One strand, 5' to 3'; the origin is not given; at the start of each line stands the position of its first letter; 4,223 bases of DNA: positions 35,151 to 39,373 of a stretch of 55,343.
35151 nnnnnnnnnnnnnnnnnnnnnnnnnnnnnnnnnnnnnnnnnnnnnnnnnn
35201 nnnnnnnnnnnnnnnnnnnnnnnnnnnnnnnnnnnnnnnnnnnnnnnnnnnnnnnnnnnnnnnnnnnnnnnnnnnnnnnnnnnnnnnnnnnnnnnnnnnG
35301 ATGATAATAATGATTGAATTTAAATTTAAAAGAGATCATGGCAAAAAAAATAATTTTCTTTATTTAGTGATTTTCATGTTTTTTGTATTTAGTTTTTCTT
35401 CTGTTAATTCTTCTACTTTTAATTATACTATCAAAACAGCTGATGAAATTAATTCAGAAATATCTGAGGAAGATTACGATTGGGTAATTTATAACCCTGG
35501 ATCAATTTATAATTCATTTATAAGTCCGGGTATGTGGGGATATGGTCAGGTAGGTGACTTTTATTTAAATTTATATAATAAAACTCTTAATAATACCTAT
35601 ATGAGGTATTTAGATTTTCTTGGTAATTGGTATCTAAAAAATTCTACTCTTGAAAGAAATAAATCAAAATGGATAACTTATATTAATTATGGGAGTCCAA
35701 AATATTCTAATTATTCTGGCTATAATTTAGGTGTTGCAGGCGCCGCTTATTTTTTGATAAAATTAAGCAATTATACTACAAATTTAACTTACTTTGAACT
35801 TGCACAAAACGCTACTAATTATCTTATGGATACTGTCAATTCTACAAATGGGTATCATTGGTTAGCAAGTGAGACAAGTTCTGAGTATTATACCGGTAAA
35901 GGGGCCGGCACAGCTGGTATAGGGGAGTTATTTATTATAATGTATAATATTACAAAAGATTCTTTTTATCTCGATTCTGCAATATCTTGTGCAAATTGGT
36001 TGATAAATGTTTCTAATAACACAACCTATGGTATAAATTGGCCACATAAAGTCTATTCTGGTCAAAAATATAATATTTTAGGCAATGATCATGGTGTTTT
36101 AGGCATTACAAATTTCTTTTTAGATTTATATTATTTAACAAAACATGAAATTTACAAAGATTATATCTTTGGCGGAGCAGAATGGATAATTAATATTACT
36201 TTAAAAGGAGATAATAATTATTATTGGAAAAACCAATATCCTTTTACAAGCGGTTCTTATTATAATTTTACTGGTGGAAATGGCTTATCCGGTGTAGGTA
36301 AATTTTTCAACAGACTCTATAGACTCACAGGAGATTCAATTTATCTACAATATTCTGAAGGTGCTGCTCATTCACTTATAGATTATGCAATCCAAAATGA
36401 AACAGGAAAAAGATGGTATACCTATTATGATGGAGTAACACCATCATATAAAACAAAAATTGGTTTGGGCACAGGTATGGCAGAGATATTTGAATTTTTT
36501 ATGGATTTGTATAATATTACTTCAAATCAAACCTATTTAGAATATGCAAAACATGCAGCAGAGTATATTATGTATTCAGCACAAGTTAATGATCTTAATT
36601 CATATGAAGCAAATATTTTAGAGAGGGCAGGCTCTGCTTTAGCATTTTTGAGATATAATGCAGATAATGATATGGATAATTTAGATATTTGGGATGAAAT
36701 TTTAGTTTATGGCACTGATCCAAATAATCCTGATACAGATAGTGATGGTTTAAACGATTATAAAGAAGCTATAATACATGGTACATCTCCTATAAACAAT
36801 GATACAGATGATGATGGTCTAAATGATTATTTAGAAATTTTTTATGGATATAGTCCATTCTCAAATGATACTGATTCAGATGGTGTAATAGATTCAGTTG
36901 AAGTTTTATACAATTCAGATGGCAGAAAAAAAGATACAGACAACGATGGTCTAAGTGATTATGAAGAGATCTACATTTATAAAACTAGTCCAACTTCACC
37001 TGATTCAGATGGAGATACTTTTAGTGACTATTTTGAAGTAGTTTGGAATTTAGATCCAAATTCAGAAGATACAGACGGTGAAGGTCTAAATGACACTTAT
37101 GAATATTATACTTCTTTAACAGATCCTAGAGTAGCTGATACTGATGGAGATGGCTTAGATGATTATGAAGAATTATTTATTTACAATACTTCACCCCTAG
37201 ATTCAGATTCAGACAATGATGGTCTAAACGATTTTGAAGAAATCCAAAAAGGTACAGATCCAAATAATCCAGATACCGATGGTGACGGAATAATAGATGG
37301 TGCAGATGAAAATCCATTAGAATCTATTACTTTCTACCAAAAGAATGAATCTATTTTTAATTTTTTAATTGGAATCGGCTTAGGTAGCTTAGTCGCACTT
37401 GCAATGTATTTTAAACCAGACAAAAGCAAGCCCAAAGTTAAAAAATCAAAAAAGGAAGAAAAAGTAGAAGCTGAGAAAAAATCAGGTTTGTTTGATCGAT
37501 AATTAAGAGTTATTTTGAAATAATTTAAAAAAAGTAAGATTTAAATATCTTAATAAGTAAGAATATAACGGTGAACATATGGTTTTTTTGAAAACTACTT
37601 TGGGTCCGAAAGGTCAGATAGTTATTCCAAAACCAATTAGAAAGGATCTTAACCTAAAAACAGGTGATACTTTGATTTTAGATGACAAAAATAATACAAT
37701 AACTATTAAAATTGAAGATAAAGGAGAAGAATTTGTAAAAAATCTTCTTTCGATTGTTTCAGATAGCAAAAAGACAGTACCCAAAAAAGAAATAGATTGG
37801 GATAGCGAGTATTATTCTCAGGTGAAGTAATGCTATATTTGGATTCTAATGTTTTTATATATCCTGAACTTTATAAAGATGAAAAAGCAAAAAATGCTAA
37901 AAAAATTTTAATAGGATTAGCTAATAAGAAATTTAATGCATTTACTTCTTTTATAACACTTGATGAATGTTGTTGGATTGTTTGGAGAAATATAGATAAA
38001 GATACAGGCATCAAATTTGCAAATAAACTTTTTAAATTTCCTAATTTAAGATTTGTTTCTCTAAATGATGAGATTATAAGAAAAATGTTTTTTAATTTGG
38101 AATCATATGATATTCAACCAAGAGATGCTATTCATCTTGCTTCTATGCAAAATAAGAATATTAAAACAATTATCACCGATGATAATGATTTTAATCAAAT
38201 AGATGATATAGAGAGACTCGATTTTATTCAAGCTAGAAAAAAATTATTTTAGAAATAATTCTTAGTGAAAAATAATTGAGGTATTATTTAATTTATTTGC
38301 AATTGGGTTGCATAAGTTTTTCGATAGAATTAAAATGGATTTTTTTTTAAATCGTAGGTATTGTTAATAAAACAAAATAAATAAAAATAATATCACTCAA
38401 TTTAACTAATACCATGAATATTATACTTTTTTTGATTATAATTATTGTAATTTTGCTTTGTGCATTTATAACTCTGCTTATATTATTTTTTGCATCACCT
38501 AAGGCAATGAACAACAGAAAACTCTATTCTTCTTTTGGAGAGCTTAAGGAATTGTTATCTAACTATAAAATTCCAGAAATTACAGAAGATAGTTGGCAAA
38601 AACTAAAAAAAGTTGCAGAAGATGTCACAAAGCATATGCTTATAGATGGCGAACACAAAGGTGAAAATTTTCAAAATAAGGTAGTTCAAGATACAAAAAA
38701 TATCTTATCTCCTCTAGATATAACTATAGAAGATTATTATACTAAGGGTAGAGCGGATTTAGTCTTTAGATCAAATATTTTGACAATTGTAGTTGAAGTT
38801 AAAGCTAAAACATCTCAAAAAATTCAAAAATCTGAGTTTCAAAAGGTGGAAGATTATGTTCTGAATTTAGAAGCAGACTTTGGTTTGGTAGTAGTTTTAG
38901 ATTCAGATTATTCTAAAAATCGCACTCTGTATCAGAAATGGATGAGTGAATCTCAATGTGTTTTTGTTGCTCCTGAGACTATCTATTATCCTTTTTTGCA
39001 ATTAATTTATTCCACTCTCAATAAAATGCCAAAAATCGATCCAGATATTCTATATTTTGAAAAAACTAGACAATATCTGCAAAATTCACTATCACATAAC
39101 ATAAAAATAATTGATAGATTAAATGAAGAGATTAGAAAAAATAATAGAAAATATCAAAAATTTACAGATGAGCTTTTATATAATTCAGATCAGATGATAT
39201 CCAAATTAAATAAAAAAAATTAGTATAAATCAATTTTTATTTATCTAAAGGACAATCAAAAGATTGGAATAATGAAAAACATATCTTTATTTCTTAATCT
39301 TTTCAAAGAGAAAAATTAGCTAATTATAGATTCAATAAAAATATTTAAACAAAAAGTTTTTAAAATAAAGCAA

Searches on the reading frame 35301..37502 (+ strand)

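Call 47: search_protein_families(library=pfam, proteins=[window:35301-37502:+], max_evalue=1)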
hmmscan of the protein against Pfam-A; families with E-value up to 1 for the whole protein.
window:35301-37502:+ (733 aa): 4 families
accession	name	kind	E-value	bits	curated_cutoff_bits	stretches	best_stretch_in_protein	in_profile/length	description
PF18884.5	TSP3_bac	-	2.1e-22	79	25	4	636-657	1-22/22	Bacterial TSP3 repeat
PF05147.19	LANC_like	-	2.8e-11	43.1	23.2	3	89-237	114-258/350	Lanthionine synthetase C-like protein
PF07470.19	Glyco_hydro_88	-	9.4e-05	22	26.6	2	204-255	76-127/352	Glycosyl Hydrolase Family 88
PF03663.20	Glyco_hydro_76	-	0.0027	17.7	25.9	1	99-238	44-190/366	Glycosyl hydrolase family 76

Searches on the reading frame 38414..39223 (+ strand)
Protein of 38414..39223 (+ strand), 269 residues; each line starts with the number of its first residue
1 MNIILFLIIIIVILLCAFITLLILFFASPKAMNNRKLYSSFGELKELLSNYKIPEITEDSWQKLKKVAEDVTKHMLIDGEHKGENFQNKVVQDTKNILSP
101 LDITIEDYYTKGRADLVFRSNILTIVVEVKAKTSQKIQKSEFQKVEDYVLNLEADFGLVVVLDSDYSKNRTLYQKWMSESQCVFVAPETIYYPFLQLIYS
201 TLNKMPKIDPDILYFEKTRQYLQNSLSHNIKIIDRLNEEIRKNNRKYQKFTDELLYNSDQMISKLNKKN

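Call 23: search_protein_families(library=ncbifam, proteins=[window:38414-39223:+], max_evalue=0.00001)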
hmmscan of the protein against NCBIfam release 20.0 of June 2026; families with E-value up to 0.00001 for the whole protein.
window:38414-39223:+ (269 aa): 0 families

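Call 47: search_protein_families(library=pfam, proteins=[window:38414-39223:+], max_evalue=1)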
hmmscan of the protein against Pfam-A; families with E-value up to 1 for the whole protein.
window:38414-39223:+ (269 aa): 4 families
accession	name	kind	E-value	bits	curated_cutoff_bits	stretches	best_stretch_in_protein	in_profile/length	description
PF08011.17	PDDEXK_9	-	0.0017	18.8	25.5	1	83-140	2-67/105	PD-(D/E)XK nuclease superfamily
PF07450.16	HycH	-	0.022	15.6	25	0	221-254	27-60/129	Formate hydrogenlyase maturation protein HycH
PF14584.11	DUF4446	-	0.047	14.1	27.4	0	10-74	3-64/150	Protein of unknown function (DUF4446)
PF02021.23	UPF0102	-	0.14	13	23.6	1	106-139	19-49/80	Uncharacterised protein family UPF0102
